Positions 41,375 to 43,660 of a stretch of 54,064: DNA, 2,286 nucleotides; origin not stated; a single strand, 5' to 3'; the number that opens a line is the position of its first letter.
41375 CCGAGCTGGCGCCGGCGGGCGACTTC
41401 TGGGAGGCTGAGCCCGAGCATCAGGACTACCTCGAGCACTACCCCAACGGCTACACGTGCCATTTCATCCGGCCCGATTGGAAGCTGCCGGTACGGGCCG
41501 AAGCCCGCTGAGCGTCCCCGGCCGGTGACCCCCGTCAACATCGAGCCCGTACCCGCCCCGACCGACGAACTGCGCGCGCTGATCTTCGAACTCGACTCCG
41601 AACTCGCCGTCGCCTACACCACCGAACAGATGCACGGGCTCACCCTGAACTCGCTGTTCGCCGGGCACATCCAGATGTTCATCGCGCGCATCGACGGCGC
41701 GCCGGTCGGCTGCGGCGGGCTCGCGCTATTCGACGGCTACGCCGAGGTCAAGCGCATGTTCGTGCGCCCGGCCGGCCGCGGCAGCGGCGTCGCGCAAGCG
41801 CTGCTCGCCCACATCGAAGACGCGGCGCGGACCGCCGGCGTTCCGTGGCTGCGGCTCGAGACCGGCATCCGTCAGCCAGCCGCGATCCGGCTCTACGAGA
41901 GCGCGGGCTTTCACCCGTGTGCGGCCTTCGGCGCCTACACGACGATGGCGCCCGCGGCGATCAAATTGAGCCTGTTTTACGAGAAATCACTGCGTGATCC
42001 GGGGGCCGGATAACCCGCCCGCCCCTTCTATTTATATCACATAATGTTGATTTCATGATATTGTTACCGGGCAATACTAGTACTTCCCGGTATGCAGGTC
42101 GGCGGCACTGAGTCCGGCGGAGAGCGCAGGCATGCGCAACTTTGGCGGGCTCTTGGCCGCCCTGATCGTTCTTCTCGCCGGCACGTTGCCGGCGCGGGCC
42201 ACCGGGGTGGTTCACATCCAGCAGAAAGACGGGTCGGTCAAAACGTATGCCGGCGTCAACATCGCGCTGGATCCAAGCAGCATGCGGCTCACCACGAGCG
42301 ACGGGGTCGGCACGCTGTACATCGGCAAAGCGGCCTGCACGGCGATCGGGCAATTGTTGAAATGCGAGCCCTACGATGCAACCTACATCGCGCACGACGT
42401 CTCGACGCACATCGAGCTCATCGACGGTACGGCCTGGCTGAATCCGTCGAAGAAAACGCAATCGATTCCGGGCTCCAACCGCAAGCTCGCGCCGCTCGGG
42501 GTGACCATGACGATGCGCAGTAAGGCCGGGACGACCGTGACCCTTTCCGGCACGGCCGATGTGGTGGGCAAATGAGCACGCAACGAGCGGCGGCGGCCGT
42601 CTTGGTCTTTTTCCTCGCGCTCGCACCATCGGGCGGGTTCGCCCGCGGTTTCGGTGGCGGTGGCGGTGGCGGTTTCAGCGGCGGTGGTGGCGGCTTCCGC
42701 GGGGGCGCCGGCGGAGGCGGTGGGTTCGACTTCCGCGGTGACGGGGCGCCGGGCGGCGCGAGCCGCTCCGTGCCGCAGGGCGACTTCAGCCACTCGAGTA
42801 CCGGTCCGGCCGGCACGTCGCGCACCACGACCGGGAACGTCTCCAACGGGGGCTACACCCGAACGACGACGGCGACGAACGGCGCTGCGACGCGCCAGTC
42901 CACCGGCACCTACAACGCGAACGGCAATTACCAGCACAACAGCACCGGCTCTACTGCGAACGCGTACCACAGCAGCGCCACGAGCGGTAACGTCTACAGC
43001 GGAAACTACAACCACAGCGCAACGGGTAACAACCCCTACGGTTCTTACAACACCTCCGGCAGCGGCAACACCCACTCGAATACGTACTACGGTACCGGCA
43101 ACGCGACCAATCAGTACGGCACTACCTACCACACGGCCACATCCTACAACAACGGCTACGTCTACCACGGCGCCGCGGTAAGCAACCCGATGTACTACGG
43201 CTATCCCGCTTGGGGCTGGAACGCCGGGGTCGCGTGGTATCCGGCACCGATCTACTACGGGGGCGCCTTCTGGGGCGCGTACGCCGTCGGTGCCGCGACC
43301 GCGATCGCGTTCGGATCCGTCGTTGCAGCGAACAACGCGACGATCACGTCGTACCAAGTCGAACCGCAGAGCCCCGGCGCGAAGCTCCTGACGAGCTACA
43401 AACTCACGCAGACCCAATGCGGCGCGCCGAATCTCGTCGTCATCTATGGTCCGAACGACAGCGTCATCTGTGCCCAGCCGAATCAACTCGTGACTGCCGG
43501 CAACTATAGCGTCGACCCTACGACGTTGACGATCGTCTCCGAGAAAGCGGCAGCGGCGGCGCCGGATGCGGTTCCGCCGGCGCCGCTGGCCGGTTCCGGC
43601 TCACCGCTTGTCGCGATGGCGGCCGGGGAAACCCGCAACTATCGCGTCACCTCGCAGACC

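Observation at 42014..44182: Palindrome-fronted two-gene secreted module; the second protein has a Gly-run plus N/S/T/Y/H-rich pseudo-repeat (amyloid/prion-like) domain and matches no family I recognise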

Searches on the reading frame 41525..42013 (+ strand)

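Call 3: search_protein_families(library=pfam, proteins=[window:41525-42013:+], max_evalue=1)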
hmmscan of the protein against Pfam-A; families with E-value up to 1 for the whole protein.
window:41525-42013:+ (162 aa): 9 families
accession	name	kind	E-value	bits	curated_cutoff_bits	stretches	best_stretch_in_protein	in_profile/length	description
PF00583.31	Acetyltransf_1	-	1.7e-15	57.8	20.7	1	40-129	24-116/116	Acetyltransferase (GNAT) family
PF13508.13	Acetyltransf_7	-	7.5e-15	55.5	27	1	50-130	4-83/84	Acetyltransferase (GNAT) domain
PF13673.13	Acetyltransf_10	-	4.5e-10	40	23.6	1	41-132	22-110/128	Acetyltransferase (GNAT) domain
PF13302.13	Acetyltransf_3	-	0.0012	20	25.4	1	54-130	60-138/138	Acetyltransferase (GNAT) domain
PF13480.13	Acetyltransf_6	-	0.0032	18.1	22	1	41-111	63-134/143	Acetyltransferase (GNAT) domain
PF14542.12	Acetyltransf_CG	-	0.03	14.9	30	1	73-105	25-57/80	GCN5-related N-acetyl-transferase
PF12568.14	PanZ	-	0.092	12.7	22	1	46-129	35-120/128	Acetyltransferase (GNAT) domain, PanZ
PF13420.13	Acetyltransf_4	-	0.2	12.1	24.3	1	72-130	76-135/155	Acetyltransferase (GNAT) domain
PF13527.13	Acetyltransf_9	-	0.22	12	25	1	75-130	75-125/127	Acetyltransferase (GNAT) domain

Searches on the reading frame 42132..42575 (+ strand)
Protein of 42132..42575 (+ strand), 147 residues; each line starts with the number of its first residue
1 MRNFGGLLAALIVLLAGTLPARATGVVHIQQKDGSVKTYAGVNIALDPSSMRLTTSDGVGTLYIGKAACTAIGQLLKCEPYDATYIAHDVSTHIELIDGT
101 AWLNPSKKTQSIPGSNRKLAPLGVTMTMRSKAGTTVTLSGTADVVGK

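Call 3: search_protein_families(library=pfam, proteins=[window:42132-42575:+], max_evalue=1)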
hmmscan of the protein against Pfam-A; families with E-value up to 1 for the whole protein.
window:42132-42575:+ (147 aa): 1 family
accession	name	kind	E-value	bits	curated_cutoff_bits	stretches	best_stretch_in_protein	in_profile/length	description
PF16081.10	Phage_holin_7_1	-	0.034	14.8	27.8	1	4-39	34-69/121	Mycobacterial 2 TMS Phage Holin (M2 Hol) Family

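Call 4: search_protein_families(library=ncbifam, proteins=[window:42132-42575:+], max_evalue=1)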
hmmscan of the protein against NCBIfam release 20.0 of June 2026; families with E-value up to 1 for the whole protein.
window:42132-42575:+ (147 aa): 0 families
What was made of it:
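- On LolA/LolB superfamily (partner protein): No Pfam or NCBIfam hit (calls 3, 4).
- Closest known: LolA/LolB superfamily. Different: It has no Pfam or NCBIfam LolA hit (calls 3, 4).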

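Call 7: find_homologous_proteins(query=window:42132-42575:+)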
Query window:42132-42575:+ (147 aa): 15 proteins with E <= 0.001 among 134 candidates.
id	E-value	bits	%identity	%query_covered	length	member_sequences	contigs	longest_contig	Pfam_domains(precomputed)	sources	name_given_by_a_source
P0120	1.3e-79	283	91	100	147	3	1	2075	-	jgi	jgi:hypothetical protein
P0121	9.2e-77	274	86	100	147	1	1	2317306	-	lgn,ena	-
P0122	6.6e-74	264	84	100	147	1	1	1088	-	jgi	jgi:hypothetical protein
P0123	1.6e-70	253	81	84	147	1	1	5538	-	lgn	-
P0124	2.2e-67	243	78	100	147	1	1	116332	-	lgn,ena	-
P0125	5.9e-67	242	76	100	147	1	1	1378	-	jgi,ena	jgi:hypothetical protein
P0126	5.5e-64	232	76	100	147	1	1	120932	-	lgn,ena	-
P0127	3.2e-61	223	72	100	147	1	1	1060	-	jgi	jgi:hypothetical protein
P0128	2.8e-58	214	69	100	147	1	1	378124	-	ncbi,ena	-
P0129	3.4e-54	201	66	99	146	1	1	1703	-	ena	-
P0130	4.1e-40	155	53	96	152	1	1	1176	-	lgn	-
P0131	3.3e-38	149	73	66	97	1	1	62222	-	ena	-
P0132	3.5e-36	142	50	98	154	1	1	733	-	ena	-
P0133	9.8e-36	141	54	86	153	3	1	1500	-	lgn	-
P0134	3.4e-33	133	49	100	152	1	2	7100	-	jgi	jgi:hypothetical protein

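Call 17: find_encoding_contigs(protein=P0121, flank=8000, max_places=2)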
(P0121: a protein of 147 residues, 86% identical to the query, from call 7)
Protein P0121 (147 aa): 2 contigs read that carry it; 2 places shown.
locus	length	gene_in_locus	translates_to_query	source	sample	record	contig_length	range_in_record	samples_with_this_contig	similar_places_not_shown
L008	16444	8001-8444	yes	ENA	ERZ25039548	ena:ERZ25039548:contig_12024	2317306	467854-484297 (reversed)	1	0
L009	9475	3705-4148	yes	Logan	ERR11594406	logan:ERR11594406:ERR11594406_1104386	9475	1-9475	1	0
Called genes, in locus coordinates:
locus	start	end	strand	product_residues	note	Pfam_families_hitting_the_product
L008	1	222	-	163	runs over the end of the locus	PF12802:MarR_2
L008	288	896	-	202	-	PF13489:Methyltransf_23 (weak), PF08241:Methyltransf_11, PF08242:Methyltransf_12 (weak), PF13649:Methyltransf_25, PF13847:Methyltransf_31 (weak)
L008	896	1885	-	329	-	PF01557:FAA_hydrolase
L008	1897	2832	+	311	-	PF13379:NMT1_2, PF09084:NMT1, PF12974:Phosphonate-bd (weak)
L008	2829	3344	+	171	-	PF01625:PMSR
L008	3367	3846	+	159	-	PF00583:Acetyltransf_1, PF13673:Acetyltransf_10, PF13508:Acetyltransf_7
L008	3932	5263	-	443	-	PF08309:LVIVD (faint)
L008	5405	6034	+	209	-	PF00440:TetR_N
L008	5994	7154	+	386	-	PF00201:UDPGT, PF04101:Glyco_tran_28_C (weak), PF06722:EryCIII-like_C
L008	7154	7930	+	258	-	PF00445:Ribonuclease_T2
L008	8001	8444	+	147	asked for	-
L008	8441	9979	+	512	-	-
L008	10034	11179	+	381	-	PF13433:Peripla_BP_5, PF13458:Peripla_BP_6, PF01094:ANF_receptor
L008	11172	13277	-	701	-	PF13380:CoA_binding_2, PF13607:Succ_CoA_lig, PF13549:ATP-grasp_5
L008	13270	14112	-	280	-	PF00378:ECH_1, PF16113:ECH_2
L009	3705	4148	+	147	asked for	-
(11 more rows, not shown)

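Call 32: predict_structure(alignment_id=A3)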
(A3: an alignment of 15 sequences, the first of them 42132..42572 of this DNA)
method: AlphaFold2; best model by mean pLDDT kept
length: 147 residues; sequences in the alignment: 15
mean_pLDDT: 85.3   pTM: 0.73
mean pLDDT of the five models: 85.3, 84.9, 84.8, 84.5, 80.9
residues with pLDDT >= 90: 103; 70-90: 21; 50-70: 5; < 50: 18
segments of 3 or more residues with pLDDT < 50: 1-6, 9-11, 13-21
pLDDT, mean of each block of 10 residues (from residue 1): 47 44 83 93 90 90 90 94 93 95 94 93 95 95 84
secondary structure, 60 per line:
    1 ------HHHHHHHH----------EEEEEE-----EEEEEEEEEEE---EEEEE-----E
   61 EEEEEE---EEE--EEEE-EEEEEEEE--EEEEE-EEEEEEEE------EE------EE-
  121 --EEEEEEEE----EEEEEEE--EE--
elements in order: H7-14 E25-30 E36-46 E50-54 E60-66 E70-72 E75-78 E80-87 E90-94 E96-103 E123-130 E135-141
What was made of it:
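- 42132..42575 (+): Partner gene: a 147-aa exported all-beta protein. It has a signal peptide of about 23 residues ending A-R-A|TG and an invariant Cys pair C69/C78. AlphaFold gives pLDDT 85 and 11 strands (call 32).
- On LolA/LolB superfamily (partner protein): There are 11 predicted strands (call 32).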

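Call 35: fold_search(model_id=the predicted structure, library=pdb)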
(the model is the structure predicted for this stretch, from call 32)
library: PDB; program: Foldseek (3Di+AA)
matches with E <= 10: 988; with E <= 0.001: 0
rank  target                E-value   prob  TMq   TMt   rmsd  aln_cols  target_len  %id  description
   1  8orn_A                9.6e-03  0.89  0.27  0.22  11.6       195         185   10  Crystal structure of Xanthomonas campestris pv. campestris LolA-LolB complex (released 2023-07-05)
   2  4ki3_I                1.8e-02  0.92  0.30  0.25   9.4       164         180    8  1.70 Angstrom resolution crystal structure of outer-membrane lipoprotein carrier protein (lolA) from Yersinia pestis C (released 2013-05-15)
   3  8cgm_A                2.4e-02  0.35  0.21  0.17  14.3       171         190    6  Structure of the lipoprotein transporter LolA from Porphyromonas gingivalis (released 2023-06-21)
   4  6cmk_A                2.4e-02  0.30  0.15  0.07  14.9       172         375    8  Crystal structure of Citrobacter koseri AztD (released 2019-03-13)
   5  3buu_B                3.6e-02  0.63  0.27  0.20   9.9       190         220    8  Crystal structure of LolA superfamily protein NE2245 from Nitrosomonas europaea (released 2008-01-22)
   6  3buu_A                4.9e-02  0.47  0.27  0.20   9.9       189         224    8  Crystal structure of LolA superfamily protein NE2245 from Nitrosomonas europaea (released 2008-01-22)
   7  4ki3_K                6.4e-02  0.47  0.24  0.21  14.0       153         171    7  1.70 Angstrom resolution crystal structure of outer-membrane lipoprotein carrier protein (lolA) from Yersinia pestis C (released 2013-05-15)
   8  9azz_C                6.4e-02  0.30  0.24  0.22  12.8       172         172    9  Crystal structure of outer membrane lipoprotein carrier protein (LolA) from Ehrlichia ruminantium (released 2024-03-20)
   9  8cuk_B                1.0e-01  0.20  0.17  0.09  16.2       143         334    8  X-ray Structure of the WD40 domain of HOPS subunit Vps11 from Yeast (released 2022-05-25)
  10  9azz_A                1.1e-01  0.12  0.19  0.17  13.5       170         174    7  Crystal structure of outer membrane lipoprotein carrier protein (LolA) from Ehrlichia ruminantium (released 2024-03-20)
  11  6czh_B                1.3e-01  0.54  0.30  0.37   8.8       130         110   14  Structure of a redesigned beta barrel, mFAP0, bound to DFHBI (released 2018-09-19)
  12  8t5j                  1.3e-01  0.23  0.24  0.23  14.1       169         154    9  Crystal structure of outer membrane lipoprotein carrier protein (LolA) from Francisella philomiragia (released 2023-06-28)
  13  6jl9                  1.5e-01  0.15  0.19  0.16  14.8       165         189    6  Crystal structure of a frog ependymin related protein (released 2019-07-10)
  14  6czi_A                1.6e-01  0.77  0.35  0.43   6.6       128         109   14  Structure of a redesigned beta barrel, mFAP1, bound to DFHBI (released 2018-09-19)
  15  4yhc_A                2.2e-01  0.30  0.23  0.10  12.2       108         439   14  Crystal structure of the WD40 domain of SCAP from fission yeast (released 2015-04-01)
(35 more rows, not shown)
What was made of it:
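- On LolA/LolB superfamily (partner protein): The top Foldseek hits are LolA/LolB, but at E 0.01-0.06 and TM at most 0.30 (call 35).
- Closest known: LolA/LolB superfamily. Same: The weak top Foldseek hits are almost all LolA, LolB or LolA-like proteins (call 35).
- The weak top matches are all LolA/LolB-type half-barrels, which hold hydrophobic groups (calls 32, 35).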

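Call 63: search_solved_structures(query=A1, max_evalue=10)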
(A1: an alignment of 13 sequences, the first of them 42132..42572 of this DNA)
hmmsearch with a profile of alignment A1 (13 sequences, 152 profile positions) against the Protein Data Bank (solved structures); distinct sequences matched with E-value up to 10: 1.
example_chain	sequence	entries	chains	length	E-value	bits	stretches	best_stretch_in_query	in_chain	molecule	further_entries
8qlh_A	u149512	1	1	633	1.5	11.9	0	89-134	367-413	AliC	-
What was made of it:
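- On LolA/LolB superfamily (partner protein): The PDB profile search gives nothing below E 1.5 (call 63).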

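Call 66: search_protein_families(library=padloc, proteins=[window:42132-42575:+], max_evalue=0.1)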
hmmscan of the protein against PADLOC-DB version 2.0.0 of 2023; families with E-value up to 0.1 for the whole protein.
window:42132-42575:+ (147 aa): 0 families

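Call 67: search_protein_families(library=phrogs, proteins=[window:42132-42575:+], max_evalue=0.1)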
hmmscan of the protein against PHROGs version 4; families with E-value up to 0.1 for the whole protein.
window:42132-42575:+ (147 aa): 0 families
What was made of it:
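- There are no PADLOC, PHROG or toxin-family hits (calls 66, 67).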

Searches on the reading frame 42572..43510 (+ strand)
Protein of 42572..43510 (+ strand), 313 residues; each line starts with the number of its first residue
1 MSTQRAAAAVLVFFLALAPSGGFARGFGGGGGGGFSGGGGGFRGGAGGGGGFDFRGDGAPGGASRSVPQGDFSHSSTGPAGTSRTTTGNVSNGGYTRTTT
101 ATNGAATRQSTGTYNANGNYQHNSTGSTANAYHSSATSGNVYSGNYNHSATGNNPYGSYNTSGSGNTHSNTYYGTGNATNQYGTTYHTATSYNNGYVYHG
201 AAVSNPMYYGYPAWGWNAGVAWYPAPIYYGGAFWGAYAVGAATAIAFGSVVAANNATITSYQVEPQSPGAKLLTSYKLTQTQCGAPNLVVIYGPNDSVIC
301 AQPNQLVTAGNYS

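Call 13: find_related_loci(query=window:42572-43510:+, collection=genome_contigs, flank=6000)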
Query window:42572-43510:+ (313 aa) in genome_contigs; peptide patterns used: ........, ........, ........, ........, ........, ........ (x = any residue, [..] = any of these).
168 stretches matched a pattern; 3 encode a relative of the query (tblastn E <= 1e-3); 3 distinct loci.
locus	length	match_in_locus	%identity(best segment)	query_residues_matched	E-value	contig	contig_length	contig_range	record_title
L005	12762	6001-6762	58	53-312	3e-83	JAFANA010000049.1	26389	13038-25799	MAG: Vulcanimicrobiota bacterium isolate CP_BE_RX_R2_8 BE_RX_R2_k147_1254992, whole genome shotgun sequence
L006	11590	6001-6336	63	202-312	3e-42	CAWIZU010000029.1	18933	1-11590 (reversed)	MAG: Candidatus Eremiobacteraeota bacterium isolate MFD06092.bin.2.74 genome assembly, contig: contig_97196, whole genom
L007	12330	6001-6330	63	202-312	1e-38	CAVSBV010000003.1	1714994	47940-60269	MAG: Candidatus Eremiobacteraeota bacterium isolate MFD05705.bin.1.3 genome assembly, contig: contig_17747, whole genome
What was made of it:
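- Tried and rejected: The single allowed genome_contigs scan was spent on a single-sequence query and returned only 3 loci (call 13).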
